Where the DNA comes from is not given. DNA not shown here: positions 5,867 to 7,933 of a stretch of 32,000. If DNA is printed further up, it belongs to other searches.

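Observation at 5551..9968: MacB/FtsX-type ABC pair encoded beside a membrane-anchored coiled-coil ectoprotein: possible archaeal FtsEX-EnvC-like mechanotransmission module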

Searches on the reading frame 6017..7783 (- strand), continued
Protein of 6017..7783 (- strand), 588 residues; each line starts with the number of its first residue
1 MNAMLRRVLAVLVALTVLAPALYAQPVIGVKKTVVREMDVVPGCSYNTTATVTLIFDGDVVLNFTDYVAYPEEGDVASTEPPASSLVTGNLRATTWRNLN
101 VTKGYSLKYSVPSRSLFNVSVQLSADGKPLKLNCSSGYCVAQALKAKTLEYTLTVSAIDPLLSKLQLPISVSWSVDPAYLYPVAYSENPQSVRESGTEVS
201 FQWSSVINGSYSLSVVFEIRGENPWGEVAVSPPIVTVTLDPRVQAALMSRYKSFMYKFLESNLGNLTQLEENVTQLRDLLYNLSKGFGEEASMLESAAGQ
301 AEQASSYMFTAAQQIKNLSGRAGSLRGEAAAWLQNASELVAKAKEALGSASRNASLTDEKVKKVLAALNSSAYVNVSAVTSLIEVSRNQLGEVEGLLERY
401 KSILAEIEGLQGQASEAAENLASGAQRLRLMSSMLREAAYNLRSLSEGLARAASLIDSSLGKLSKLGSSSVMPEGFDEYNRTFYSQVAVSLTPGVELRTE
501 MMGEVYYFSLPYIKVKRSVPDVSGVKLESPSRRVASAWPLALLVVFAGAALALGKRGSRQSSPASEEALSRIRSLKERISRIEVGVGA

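Call 40: find_encoding_contigs(protein=P0038, flank=5000, max_places=1)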
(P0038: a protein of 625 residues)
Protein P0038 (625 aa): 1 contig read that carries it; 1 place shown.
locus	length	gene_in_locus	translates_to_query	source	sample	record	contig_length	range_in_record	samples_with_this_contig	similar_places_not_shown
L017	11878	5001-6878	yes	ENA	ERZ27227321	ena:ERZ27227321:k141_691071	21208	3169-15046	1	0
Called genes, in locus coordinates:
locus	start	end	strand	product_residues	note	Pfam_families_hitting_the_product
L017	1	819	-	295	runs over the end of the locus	PF02826:2-Hacid_dh_C (weak), PF03446:NAD_binding_2, PF03807:F420_oxidored, PF14833:NAD_binding_11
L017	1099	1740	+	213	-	PF01810:LysE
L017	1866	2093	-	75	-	PF00294:PfkB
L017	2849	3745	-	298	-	PF00005:ABC_tran, PF02463:SMC_N (faint), PF13304:AAA_21 (faint)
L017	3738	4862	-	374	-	PF12704:MacB_PCD, PF02687:FtsX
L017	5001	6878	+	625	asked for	-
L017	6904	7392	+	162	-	-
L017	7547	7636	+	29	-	-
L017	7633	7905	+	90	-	PF02830:V4R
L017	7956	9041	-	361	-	PF00753:Lactamase_B (weak), PF12706:Lactamase_B_2 (faint)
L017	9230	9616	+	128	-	-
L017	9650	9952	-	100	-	-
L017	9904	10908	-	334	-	-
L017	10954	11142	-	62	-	-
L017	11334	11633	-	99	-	-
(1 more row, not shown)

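Call 41: find_encoding_contigs(protein=P0046, flank=5000, max_places=1)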
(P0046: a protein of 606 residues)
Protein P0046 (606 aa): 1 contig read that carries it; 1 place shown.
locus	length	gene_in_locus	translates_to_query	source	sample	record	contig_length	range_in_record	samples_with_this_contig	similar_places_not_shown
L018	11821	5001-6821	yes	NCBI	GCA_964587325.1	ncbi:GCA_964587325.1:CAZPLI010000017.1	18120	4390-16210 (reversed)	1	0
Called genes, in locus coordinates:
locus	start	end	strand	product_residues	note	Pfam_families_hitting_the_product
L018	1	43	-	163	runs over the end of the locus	PF13847:Methyltransf_31 (faint), PF13649:Methyltransf_25 (weak)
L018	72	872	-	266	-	PF03437:BtpA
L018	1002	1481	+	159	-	PF00293:NUDIX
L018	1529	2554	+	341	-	-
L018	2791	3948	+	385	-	PF12704:MacB_PCD, PF02687:FtsX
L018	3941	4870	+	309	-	PF00005:ABC_tran, PF02463:SMC_N (faint), PF13304:AAA_21 (faint)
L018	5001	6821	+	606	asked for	-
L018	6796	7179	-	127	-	-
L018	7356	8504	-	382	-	PF03190:Thioredox_DsbH, PF13098:Thioredoxin_2, PF13899:Thioredoxin_7, PF02683:DsbD_TM, PF13386:DsbD_2 (weak)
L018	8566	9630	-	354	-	PF00005:ABC_tran, PF03459:TOBE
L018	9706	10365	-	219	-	PF00528:BPD_transp_1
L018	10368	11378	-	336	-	PF13531:SBP_bac_11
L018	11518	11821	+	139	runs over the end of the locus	PF13247:Fer4_11, PF12838:Fer4_7 (weak), PF13187:Fer4_9 (weak), PF25160:LdpA_Fe-S-bd (weak), PF00037:Fer4, PF12797:Fer4_2, PF13237:Fer4_10, PF13187:Fer4_9, +8 more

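Call 42: find_encoding_contigs(protein=P0039, flank=5000, max_places=1)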
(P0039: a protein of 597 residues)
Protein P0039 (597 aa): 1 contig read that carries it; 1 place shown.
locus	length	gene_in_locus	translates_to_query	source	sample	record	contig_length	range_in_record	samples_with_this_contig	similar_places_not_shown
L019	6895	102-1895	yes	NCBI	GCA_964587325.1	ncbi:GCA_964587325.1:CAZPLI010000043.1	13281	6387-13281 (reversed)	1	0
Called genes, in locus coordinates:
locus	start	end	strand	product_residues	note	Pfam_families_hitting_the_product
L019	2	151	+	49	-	?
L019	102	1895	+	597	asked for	-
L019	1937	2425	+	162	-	-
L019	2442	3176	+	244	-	-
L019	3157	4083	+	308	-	PF00378:ECH_1 (faint), PF00574:CLP_protease (faint), PF01343:Peptidase_S49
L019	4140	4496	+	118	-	-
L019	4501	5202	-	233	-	-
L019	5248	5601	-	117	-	-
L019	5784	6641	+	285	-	PF12802:MarR_2, PF12840:HTH_20 (faint), PF13412:HTH_24 (weak), PF13551:HTH_29 (weak)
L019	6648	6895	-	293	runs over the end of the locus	PF01882:DUF58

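Call 43: find_encoding_contigs(protein=P0036, flank=5000, max_places=1)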
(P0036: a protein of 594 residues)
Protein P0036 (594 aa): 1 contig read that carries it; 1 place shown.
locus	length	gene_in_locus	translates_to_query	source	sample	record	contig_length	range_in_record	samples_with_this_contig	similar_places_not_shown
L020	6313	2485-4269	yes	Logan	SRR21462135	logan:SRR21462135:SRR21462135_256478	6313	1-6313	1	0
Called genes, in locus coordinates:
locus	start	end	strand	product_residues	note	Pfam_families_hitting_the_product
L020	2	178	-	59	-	?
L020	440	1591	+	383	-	PF12704:MacB_PCD, PF02687:FtsX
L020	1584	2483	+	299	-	PF00005:ABC_tran, PF02463:SMC_N (faint), PF13304:AAA_21 (faint)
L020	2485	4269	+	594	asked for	-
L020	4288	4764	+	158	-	-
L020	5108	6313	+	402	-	?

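Call 73: search_protein_families(library=pfam, proteins=[P0034, P0035, P0036, P0038, P0040, P0046, P0047, P0005, P0002], max_evalue=1)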
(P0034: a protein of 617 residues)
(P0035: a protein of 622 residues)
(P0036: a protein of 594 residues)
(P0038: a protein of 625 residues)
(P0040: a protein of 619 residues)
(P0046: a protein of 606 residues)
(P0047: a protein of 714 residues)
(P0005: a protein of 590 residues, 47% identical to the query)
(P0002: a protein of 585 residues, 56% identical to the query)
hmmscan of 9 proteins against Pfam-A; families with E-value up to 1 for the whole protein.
P0034 (617 aa): 18 families
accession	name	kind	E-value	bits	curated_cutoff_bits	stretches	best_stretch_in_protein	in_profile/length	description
PF00015.26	MCPsignal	-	1.4e-05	25.4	34.6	1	351-433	84-166/172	Methyl-accepting chemotaxis protein (MCP) signalling domain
PF10212.14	PPP1R21_helical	-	0.0018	18.6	25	1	249-403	55-198/252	Protein phosphatase 1 regulatory subunit 21, six-helix bundle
PF23818.1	Phage_tail_terminator_7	-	0.0031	17.6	27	0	388-422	81-115/161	Bacteriophage Tail Tube Terminator Protein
PF04108.17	ATG17_like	-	0.0039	17.2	43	1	248-444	111-293/355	Autophagy protein ATG17-like domain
PF13863.11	DUF4200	-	0.0055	17.5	29.7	1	264-347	22-105/119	Domain of unknown function (DUF4200)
PF11887.13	Mce4_CUP1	-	0.012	15.6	32.6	1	273-342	68-137/222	Cholesterol uptake porter CUP1 of Mce4, putative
PF20270.3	CATRA-C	-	0.031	15.4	24.6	1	381-470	39-126/137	CASPASE and TPR Repeat-Associated C-terminal domain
PF06103.16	DUF948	-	0.04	14.5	37.2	1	374-435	19-80/89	Bacterial protein of unknown function (DUF948)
PF05335.18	DUF745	-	0.11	12.7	33.3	1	246-329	77-153/183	Protein of unknown function (DUF745)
PF05008.21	V-SNARE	-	0.18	12.7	25.9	1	394-465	9-78/92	Vesicle transport v-SNARE protein N-terminus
PF14131.11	DUF4298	-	0.2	12.2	27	1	474-528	4-58/87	Domain of unknown function (DUF4298)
PF09361.15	Phasin_2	-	0.25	12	24.9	1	259-315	31-86/100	Phasin protein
PF11896.14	GlgE_dom_N_S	-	0.3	11.8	25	0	286-334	88-138/179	Alpha-1,4-glucan:maltose-1-phosphate maltosyltransferase, domain N/S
PF07464.16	ApoLp-III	-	0.51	10.9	36.3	1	322-450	2-129/146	Apolipophorin-III precursor (apoLp-III)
PF07889.17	DUF1664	-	0.59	10.6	34.6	1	359-440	40-121/124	Protein of unknown function (DUF1664)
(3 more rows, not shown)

P0035 (622 aa): 20 families
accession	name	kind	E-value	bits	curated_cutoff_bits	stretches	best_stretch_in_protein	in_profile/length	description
PF05531.17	NPV_P10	-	0.00016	22.6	29.8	0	338-394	11-66/75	Nucleopolyhedrovirus P10 protein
PF04513.17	Baculo_PEP_C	-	0.0013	19.3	38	0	329-395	46-110/140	Baculovirus polyhedron envelope protein, PEP, C terminus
PF11887.13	Mce4_CUP1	-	0.004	17.2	32.6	1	431-503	46-118/222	Cholesterol uptake porter CUP1 of Mce4, putative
PF10498.14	IFT57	-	0.0085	15.5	40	1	422-510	230-318/360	Intra-flagellar transport protein 57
PF20667.3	Sec10_N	-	0.02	15.4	27.4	1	435-515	10-90/118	Exocyst complex component Sec10, N-terminal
PF06791.18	TMP_2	-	0.03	14.5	30.2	1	414-463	80-130/208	Prophage tail length tape measure protein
PF11932.13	DUF3450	-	0.05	13.3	32.6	1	303-398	23-118/241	Protein of unknown function (DUF3450)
PF24164.1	TMP_N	-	0.054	14.4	27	1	427-470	15-58/82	Tape measure protein N-terminal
PF08702.15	Fib_alpha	-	0.075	13.7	29.9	0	285-370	34-113/143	Fibrinogen alpha/beta chain family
PF05192.23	MutS_III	-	0.094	13.5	34.1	0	450-618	67-180/194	MutS domain III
PF00015.26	MCPsignal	-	0.13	12.5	34.6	0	405-473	94-166/172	Methyl-accepting chemotaxis protein (MCP) signalling domain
PF06013.18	WXG100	-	0.14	12.9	27.3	0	423-453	53-83/86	Proteins of 100 residues with WXG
PF16476.10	DUF5053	-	0.2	11.8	26.6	0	262-295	31-64/71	Domain of unknown function (DUF5053)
PF19191.5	HEF_HK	-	0.32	12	24.1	0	358-402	21-64/67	HEF_HK domain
PF06419.17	COG6_N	-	0.51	10.9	27.4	0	471-520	30-80/114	Conserved oligomeric complex COG6, N-terminal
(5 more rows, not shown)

P0036 (594 aa): 15 families
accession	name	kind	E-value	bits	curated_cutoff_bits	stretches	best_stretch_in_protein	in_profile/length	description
PF20379.3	DUF6674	-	0.0069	16.5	28.5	1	370-474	126-230/251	Family of unknown function (DUF6674)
PF20155.4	TMP_3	-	0.014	15.5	41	1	326-450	13-137/192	Tape measure protein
PF04136.21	COG3_N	-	0.022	15.1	27.9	1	282-353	11-81/147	Conserved oligomeric Golgi complex subunit 3, N-terminal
PF06103.16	DUF948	-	0.042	14.5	37.2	1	407-470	21-84/89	Bacterial protein of unknown function (DUF948)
PF08702.15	Fib_alpha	-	0.045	14.4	29.9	1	372-471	26-122/143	Fibrinogen alpha/beta chain family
PF01934.22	HepT-like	-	0.046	13.9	23.5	1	251-348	3-98/120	Ribonuclease HepT-like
PF10145.14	PhageMin_Tail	-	0.082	13.2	33.2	1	372-444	103-186/201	Phage-related minor tail protein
PF05531.17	NPV_P10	-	0.094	13.7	29.8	0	371-429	8-66/75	Nucleopolyhedrovirus P10 protein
PF08824.15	Serine_rich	-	0.13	12.7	26.9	1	311-416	5-112/157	Serine rich protein interaction domain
PF10157.14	BORCS6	-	0.17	12.5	35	0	401-468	21-85/101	BLOC-1-related complex sub-unit 6 C-terminal helix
PF02601.20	Exonuc_VII_L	-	0.24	11.3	35.9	1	348-503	136-278/315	Exonuclease VII, large subunit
PF11887.13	Mce4_CUP1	-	0.37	10.8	32.6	0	256-345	80-169/222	Cholesterol uptake porter CUP1 of Mce4, putative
PF25034.1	Spectrin_SYNE1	-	0.57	10.2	35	0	359-468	40-148/188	Nesprin-1, spectrin repeats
PF00482.28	T2SSF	-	0.66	10.4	25.2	1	361-437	19-90/125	Type II secretion system (T2SS), protein F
PF04791.21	LMBR1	-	0.7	9.1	31.9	0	290-425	195-306/510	LMBR1-like membrane protein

P0038 (625 aa): 10 families
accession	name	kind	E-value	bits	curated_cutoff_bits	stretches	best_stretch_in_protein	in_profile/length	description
PF25762.1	HAUS1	-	0.05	13.8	40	2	387-505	59-177/236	HAUS augmin-like complex subunit 1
PF04108.17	ATG17_like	-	0.054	13.4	43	1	382-506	27-141/355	Autophagy protein ATG17-like domain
PF05298.16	Bombinin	-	0.063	13.4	21.4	1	583-624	71-111/141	Bombinin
PF20279.3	CTD12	-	0.095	13.6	25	1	250-303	79-130/144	C-terminal domain 12 of the ABC-three component (ABC-3C) systems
PF14915.12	CCDC144C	-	0.13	11.3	35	1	387-475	266-354/534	CCDC144C protein coiled-coil region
PF20155.4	TMP_3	-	0.26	11.4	41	1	378-447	45-118/192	Tape measure protein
PF11887.13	Mce4_CUP1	-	0.28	11.2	32.6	0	352-428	58-134/222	Cholesterol uptake porter CUP1 of Mce4, putative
PF07996.16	T4SS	-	0.41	11.4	24.7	0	311-363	107-154/197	Type IV secretion system proteins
PF02601.20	Exonuc_VII_L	-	0.48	10.3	35.9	0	388-513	157-275/315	Exonuclease VII, large subunit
PF08651.15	DASH_Duo1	-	0.73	10.1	25.4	0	394-426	1-33/74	DASH complex subunit Duo1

P0040 (619 aa): 3 families
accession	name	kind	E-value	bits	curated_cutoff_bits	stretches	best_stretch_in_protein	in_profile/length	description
PF05531.17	NPV_P10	-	0.0025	18.7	29.8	0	361-407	20-66/75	Nucleopolyhedrovirus P10 protein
PF05267.17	DUF725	-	0.025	15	22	0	272-306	68-102/121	Protein of unknown function (DUF725)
PF04518.17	Effector_1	-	0.23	11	23.8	0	349-383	232-266/371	Effector from type III secretion system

P0046 (606 aa): 27 families (the best 25 are shown)
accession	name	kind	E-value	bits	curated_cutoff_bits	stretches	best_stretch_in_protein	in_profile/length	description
PF20870.2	FAM186A-B_N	-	0.00029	20.8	27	2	349-495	26-158/243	FAM186A/B, N-terminal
PF04108.17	ATG17_like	-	0.012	15.5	43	1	314-497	2-292/355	Autophagy protein ATG17-like domain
PF06009.19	Laminin_II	-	0.015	15.8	33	1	375-451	20-96/138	Laminin Domain II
PF23742.1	VBS_C3G9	-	0.032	14.7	27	1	330-397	17-82/120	C3G9 VBS-like domain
PF04513.17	Baculo_PEP_C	-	0.057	13.9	38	0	428-497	10-80/140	Baculovirus polyhedron envelope protein, PEP, C terminus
PF14965.11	BRI3BP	-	0.063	13.3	27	1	560-602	132-177/179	Negative regulator of p53/TP53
PF10498.14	IFT57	-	0.064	12.6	40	1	333-430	226-323/360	Intra-flagellar transport protein 57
PF05478.16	Prominin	-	0.068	11.7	34.3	0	290-428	212-356/799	Prominin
PF20155.4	TMP_3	-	0.07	13.3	41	1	288-362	5-83/192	Tape measure protein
PF18904.5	DUF5660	-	0.13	12.9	24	1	336-416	12-93/109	Domain of unknown function (DUF5660)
PF01544.23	CorA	-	0.15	11.8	27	2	348-451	123-219/292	CorA-like Mg2+ transporter protein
PF07363.16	DUF1484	-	0.16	12.9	21.2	0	316-362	51-98/105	Protein of unknown function (DUF1484)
PF21109.2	Stonustoxin_helical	-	0.17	12.5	27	0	347-396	20-69/96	Stonustoxin helical domain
PF11887.13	Mce4_CUP1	-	0.19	11.8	32.6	1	246-311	68-133/222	Cholesterol uptake porter CUP1 of Mce4, putative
PF00715.22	IL2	-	0.22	11.9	26.2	0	419-482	77-143/145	Interleukin 2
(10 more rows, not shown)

P0047 (714 aa): 26 families (the best 25 are shown)
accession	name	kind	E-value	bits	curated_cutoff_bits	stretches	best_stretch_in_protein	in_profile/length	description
PF11887.13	Mce4_CUP1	-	0.0014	18.7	32.6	1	343-424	61-139/222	Cholesterol uptake porter CUP1 of Mce4, putative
PF17910.6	FeoB_Cyto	-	0.004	18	23.4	1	364-419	7-62/90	FeoB cytosolic helical domain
PF15984.10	Collagen_mid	-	0.0079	16.4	31.1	1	269-330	10-72/198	Bacterial collagen, middle region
PF16746.10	BAR_3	-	0.0086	16.2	31.7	1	324-448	10-129/235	BAR domain of APPL family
PF15011.11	CA109-like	-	0.016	15.5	27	0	254-294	65-105/161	Ribosome biogenesis protein C1orf109-like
PF17675.6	APG6_N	-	0.017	16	45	1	344-445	10-103/132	Apg6 coiled-coil region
PF24611.2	Spectrin_Anc-1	-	0.021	15.6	33.2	1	328-422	10-100/115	Nuclear anchorage protein 1, spectrin-like repeat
PF20155.4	TMP_3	-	0.03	14.5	41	1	348-445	3-100/192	Tape measure protein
PF03357.26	Snf7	-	0.04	14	27.3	1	403-502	2-71/171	Snf7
PF15923.10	DUF4745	-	0.06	13.8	34.8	1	265-333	16-79/133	Domain of unknown function (DUF4745)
PF20072.4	DUF6468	-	0.07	13.7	26.9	0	393-438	26-71/76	Domain of unknown function (DUF6468)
PF04108.17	ATG17_like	-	0.077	12.9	43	1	308-501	116-291/355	Autophagy protein ATG17-like domain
PF07464.16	ApoLp-III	-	0.079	13.5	36.3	0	279-357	8-87/146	Apolipophorin-III precursor (apoLp-III)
PF19191.5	HEF_HK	-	0.08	13.9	24.1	0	362-403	13-54/67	HEF_HK domain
PF04136.21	COG3_N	-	0.095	13.1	27.9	1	352-418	3-69/147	Conserved oligomeric Golgi complex subunit 3, N-terminal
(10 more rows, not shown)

P0005 (590 aa): 6 families
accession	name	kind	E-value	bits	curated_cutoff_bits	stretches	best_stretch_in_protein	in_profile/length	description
PF16183.10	Kinesin_assoc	-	0.07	13.7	29.5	1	266-323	12-65/171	Kinesin-associated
PF06013.18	WXG100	-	0.11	13.2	27.3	1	300-379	8-85/86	Proteins of 100 residues with WXG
PF14707.11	Sulfatase_C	-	0.12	13.4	30.9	0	277-327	55-108/127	C-terminal region of aryl-sulfatase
PF07321.17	YscO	-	0.24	11.9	28.8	0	257-310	66-119/149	Type III secretion protein YscO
PF10819.13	DUF2564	-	0.31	11.9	26.3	0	333-361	31-59/79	Protein of unknown function (DUF2564)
PF05531.17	NPV_P10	-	0.79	10.7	29.8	0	347-406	6-66/75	Nucleopolyhedrovirus P10 protein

P0002 (585 aa): 4 families
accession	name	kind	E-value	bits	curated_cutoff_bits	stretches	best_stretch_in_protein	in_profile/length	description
PF21938.1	CAP_N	-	0.0017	18.9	27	1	309-372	6-69/159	CAP, N-terminal domain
PF03874.21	RNA_pol_Rpb4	-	0.14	12.9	25.6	1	312-404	8-102/116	RNA polymerase Rpb4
PF05335.18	DUF745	-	0.29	11.3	33.3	1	291-425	42-171/183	Protein of unknown function (DUF745)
PF04803.17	Cor1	-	0.49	11.1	32.1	0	313-396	30-112/132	Cor1/Xlr/Xmr conserved region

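Call 86: search_protein_families(library=padloc, proteins=[window:6017-7783:-], max_evalue=0.001)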
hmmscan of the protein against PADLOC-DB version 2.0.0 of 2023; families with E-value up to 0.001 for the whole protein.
window:6017-7783:- (588 aa): 5 families
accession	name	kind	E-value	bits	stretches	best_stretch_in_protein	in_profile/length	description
PDLC00601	ZorA1|ZorA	-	7e-05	19.7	1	259-444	367-556/699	MotA/ExbB/TolQ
PDLC00551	JetC2|JetC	-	0.00026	16.9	1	311-469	767-924/1365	DUF3584 domain; MukB-like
PDLC00553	JetC2|JetC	-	0.00036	16.5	1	269-444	328-508/1361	DUF3584 domain; MukB-like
PDLC00600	ZorA1|ZorA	-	0.00049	16.8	0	258-389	485-613/677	MotA/ExbB/TolQ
PDLC00598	ZorA1|ZorA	-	0.00077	16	0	398-482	473-555/663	MotA/ExbB/TolQ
